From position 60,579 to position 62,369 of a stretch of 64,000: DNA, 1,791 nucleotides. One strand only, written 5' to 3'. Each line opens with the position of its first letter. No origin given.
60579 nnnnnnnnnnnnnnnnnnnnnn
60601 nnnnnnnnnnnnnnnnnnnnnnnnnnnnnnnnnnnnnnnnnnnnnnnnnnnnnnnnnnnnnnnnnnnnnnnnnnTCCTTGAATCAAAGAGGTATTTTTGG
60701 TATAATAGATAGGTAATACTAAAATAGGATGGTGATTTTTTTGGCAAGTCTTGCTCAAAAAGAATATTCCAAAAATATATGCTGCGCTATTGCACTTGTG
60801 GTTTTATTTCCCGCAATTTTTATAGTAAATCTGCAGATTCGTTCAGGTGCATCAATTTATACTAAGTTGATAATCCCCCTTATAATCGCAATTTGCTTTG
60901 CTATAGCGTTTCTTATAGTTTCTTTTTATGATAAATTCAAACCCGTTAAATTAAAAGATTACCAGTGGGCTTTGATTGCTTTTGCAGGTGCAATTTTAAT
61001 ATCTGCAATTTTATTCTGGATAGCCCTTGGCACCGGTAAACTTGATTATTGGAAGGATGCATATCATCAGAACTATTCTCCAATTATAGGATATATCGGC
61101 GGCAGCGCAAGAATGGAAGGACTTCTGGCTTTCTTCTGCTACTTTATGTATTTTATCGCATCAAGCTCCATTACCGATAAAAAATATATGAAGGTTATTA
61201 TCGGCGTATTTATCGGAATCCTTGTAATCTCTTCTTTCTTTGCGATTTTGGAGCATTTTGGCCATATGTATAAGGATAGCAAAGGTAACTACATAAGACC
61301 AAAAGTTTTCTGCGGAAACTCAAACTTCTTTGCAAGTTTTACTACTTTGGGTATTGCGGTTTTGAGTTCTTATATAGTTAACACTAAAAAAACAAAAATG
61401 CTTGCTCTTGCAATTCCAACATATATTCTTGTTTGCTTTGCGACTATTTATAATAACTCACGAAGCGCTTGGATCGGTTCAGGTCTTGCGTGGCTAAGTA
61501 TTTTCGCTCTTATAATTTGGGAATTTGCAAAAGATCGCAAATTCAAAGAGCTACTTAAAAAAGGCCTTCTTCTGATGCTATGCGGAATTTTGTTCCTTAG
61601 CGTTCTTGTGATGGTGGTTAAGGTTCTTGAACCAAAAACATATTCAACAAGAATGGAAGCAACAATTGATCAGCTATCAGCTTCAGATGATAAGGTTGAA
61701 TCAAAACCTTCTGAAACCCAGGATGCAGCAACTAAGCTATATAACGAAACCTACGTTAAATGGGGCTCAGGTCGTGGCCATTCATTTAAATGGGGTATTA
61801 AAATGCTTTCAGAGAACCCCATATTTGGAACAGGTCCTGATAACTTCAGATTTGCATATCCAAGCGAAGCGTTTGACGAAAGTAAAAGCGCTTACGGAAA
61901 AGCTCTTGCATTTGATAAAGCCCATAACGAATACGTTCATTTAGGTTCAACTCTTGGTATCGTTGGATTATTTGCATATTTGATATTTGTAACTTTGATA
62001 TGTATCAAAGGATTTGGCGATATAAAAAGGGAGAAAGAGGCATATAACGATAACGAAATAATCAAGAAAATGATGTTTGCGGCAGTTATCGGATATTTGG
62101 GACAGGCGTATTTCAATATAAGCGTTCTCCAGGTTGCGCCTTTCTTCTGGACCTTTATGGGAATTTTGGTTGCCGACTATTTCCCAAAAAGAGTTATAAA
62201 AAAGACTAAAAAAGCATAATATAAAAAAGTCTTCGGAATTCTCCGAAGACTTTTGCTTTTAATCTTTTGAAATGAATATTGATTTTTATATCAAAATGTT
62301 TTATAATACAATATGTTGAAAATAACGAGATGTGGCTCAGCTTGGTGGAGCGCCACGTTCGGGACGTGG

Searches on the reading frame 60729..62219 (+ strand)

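Call 46: search_protein_families(library=pfam, proteins=[window:60729-62219:+], max_evalue=0.001)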
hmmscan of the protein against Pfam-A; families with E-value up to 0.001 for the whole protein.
window:60729-62219:+ (496 aa): 1 family
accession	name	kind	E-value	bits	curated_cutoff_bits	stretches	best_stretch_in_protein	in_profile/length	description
PF04932.20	Wzy_C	-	9.5e-18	64.8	31.7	1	232-418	3-149/149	O-Antigen ligase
